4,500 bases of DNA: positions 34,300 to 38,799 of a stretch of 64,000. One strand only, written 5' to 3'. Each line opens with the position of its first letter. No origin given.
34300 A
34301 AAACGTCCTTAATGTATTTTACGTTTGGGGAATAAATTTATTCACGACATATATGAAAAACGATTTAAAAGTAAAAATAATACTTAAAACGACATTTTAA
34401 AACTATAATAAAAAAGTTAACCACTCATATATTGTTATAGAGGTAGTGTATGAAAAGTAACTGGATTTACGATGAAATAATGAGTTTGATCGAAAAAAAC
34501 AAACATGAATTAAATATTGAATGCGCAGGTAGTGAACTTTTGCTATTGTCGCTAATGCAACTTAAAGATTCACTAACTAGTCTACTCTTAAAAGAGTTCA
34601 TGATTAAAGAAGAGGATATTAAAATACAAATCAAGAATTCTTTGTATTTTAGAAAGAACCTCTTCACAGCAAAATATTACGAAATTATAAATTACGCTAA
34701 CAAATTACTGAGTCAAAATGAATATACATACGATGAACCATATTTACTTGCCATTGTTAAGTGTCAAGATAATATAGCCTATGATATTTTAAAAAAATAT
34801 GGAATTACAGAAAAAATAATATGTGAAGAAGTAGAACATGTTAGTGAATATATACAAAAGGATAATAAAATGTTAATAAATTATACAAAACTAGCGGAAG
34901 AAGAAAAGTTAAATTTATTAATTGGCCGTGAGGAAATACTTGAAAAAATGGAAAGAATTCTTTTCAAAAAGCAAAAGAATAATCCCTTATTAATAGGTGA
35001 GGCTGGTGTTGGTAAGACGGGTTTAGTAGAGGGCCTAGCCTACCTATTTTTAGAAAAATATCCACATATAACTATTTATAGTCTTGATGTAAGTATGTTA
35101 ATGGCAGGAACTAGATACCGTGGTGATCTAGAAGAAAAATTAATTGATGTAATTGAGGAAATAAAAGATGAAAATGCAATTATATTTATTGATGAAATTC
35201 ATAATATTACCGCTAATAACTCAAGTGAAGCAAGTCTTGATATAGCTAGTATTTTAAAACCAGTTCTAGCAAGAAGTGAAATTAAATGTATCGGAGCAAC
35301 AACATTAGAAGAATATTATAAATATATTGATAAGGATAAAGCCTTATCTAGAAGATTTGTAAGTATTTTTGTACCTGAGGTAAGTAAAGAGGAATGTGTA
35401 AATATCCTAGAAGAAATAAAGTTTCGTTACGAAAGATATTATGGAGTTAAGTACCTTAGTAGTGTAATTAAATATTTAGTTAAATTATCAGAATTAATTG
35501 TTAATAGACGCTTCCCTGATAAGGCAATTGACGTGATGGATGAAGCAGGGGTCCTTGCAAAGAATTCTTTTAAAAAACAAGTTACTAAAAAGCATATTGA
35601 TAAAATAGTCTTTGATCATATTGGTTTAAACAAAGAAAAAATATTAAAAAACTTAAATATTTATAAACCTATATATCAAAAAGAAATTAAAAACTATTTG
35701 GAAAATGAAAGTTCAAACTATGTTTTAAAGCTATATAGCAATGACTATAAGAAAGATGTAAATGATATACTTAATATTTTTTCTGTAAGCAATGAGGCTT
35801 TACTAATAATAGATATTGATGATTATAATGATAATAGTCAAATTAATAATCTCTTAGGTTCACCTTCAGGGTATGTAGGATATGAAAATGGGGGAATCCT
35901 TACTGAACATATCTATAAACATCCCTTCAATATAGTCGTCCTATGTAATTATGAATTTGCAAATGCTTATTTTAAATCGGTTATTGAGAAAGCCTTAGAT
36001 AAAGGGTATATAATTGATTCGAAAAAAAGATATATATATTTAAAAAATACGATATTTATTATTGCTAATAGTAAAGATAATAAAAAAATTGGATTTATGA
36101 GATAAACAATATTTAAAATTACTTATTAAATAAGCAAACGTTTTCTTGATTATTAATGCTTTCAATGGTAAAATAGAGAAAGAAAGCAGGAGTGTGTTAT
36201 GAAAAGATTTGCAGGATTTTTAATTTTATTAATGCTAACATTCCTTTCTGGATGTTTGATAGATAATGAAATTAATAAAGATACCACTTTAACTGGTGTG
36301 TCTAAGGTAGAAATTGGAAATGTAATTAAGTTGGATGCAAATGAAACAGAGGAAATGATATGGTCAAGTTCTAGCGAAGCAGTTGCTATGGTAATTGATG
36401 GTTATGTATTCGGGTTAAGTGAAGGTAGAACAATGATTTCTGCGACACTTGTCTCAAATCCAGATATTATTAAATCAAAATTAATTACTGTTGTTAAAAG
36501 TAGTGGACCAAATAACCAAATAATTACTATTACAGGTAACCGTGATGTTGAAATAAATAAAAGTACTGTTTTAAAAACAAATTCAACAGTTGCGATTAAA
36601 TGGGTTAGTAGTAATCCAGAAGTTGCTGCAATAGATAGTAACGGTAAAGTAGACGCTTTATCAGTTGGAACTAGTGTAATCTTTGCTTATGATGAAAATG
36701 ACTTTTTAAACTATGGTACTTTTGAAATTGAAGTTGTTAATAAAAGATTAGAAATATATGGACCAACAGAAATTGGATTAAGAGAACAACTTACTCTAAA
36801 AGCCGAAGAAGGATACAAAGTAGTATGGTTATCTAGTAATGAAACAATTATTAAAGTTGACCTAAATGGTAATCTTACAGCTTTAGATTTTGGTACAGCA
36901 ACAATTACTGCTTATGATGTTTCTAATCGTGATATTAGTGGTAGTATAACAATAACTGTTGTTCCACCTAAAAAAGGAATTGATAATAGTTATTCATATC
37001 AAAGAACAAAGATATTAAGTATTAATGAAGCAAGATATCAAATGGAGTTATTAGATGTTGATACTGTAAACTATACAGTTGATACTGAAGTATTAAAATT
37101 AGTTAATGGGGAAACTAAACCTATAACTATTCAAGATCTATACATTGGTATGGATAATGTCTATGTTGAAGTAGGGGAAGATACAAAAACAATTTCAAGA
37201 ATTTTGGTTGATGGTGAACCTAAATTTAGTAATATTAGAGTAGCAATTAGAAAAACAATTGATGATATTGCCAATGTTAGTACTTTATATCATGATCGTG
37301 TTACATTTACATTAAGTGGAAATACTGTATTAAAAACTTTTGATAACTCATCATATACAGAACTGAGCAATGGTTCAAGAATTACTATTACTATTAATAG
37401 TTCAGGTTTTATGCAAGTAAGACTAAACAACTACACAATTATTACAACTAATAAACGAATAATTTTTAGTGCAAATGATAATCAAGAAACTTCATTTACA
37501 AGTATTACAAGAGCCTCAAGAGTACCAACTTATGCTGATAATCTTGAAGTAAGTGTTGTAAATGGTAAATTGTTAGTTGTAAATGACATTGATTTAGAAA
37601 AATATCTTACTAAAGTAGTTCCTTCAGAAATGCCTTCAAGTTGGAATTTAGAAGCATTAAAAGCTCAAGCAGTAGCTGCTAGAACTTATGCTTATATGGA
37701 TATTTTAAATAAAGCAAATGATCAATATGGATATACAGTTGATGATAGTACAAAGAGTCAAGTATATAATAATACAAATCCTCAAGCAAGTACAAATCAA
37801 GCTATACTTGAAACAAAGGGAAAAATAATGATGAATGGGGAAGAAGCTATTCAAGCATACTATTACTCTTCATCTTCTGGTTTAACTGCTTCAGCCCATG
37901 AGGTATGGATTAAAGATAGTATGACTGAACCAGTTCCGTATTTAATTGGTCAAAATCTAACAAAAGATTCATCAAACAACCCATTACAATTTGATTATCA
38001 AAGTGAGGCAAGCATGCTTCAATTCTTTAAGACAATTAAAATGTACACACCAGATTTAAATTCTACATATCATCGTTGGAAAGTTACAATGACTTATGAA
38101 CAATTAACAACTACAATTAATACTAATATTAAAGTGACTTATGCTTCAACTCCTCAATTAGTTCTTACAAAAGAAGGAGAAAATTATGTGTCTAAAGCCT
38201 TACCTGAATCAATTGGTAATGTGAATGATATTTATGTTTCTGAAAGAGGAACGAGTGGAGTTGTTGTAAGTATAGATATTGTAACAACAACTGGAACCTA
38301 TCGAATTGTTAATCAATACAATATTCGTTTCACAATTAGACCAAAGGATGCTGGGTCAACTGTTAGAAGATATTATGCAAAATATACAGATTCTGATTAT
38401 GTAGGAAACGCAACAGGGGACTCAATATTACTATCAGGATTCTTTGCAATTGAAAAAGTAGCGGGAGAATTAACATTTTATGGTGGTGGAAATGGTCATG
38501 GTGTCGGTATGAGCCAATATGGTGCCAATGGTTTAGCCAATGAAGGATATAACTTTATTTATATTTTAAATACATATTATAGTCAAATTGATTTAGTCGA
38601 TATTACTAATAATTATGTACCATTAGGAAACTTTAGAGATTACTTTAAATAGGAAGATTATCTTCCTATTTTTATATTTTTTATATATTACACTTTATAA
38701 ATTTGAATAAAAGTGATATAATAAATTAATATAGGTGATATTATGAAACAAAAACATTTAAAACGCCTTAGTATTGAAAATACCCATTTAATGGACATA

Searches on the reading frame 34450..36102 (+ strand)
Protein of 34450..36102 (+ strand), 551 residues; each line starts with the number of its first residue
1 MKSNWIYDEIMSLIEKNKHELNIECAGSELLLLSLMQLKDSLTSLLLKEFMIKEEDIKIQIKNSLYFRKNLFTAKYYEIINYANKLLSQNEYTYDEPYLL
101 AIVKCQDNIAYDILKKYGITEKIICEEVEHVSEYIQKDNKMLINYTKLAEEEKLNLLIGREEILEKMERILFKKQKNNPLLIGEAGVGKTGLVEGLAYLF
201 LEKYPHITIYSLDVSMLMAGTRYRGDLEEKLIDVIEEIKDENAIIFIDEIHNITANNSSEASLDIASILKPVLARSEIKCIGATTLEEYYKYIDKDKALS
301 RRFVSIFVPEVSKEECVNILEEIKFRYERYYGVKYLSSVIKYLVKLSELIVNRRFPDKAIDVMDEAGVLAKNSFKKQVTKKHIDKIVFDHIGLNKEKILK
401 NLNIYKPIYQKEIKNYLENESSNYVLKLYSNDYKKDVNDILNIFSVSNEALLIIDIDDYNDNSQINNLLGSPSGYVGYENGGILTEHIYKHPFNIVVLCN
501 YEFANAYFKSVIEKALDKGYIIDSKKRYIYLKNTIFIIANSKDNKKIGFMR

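Call 73: search_protein_families(library=pfam, proteins=[window:34450-36102:+], max_evalue=0.00001)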
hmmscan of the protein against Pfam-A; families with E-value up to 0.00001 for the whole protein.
window:34450-36102:+ (551 aa): 3 families
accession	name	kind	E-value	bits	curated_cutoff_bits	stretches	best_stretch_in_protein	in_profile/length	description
PF07724.20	AAA_2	-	5.5e-18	66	27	1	442-540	25-123/166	AAA domain (Cdc48 subfamily)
PF17871.7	AAA_lid_9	-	3.9e-16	59.3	22.8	1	312-386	1-74/104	AAA lid domain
PF00004.35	AAA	-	1.9e-13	51.4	21.2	1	180-293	2-114/131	ATPase family associated with various cellular activities (AAA)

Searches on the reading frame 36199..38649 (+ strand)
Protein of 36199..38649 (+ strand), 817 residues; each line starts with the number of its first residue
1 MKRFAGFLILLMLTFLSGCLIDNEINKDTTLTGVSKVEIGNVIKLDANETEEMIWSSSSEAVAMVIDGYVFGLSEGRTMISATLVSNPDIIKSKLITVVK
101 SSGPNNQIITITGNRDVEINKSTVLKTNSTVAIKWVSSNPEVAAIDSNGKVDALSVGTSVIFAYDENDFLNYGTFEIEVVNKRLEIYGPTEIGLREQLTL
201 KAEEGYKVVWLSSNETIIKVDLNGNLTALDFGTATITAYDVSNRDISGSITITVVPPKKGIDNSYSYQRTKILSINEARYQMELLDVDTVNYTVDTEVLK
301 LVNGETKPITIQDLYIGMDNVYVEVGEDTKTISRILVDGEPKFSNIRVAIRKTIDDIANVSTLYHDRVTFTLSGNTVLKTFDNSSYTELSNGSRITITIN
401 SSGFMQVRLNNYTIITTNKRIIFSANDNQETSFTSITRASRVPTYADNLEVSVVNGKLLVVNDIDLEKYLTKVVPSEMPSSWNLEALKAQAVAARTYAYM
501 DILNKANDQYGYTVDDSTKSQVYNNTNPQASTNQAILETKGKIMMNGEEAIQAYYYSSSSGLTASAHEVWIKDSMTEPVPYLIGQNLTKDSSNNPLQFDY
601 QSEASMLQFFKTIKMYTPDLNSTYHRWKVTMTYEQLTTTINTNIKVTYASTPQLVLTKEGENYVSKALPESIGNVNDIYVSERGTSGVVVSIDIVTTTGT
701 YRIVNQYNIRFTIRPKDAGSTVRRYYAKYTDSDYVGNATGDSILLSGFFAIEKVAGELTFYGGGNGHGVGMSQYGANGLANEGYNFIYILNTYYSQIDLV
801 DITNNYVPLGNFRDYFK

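Call 73: search_protein_families(library=pfam, proteins=[window:36199-38649:+], max_evalue=0.00001)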
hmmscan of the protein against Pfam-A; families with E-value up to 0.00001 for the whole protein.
window:36199-38649:+ (817 aa): 2 families
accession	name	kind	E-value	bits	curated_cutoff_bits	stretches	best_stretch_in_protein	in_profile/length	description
PF08486.15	SpoIID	-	1.1e-27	97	23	1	455-545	2-96/97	Stage II sporulation protein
PF02368.24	Big_2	-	1.5e-11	44.5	22.8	0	206-240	34-68/79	Bacterial Ig-like domain (group 2)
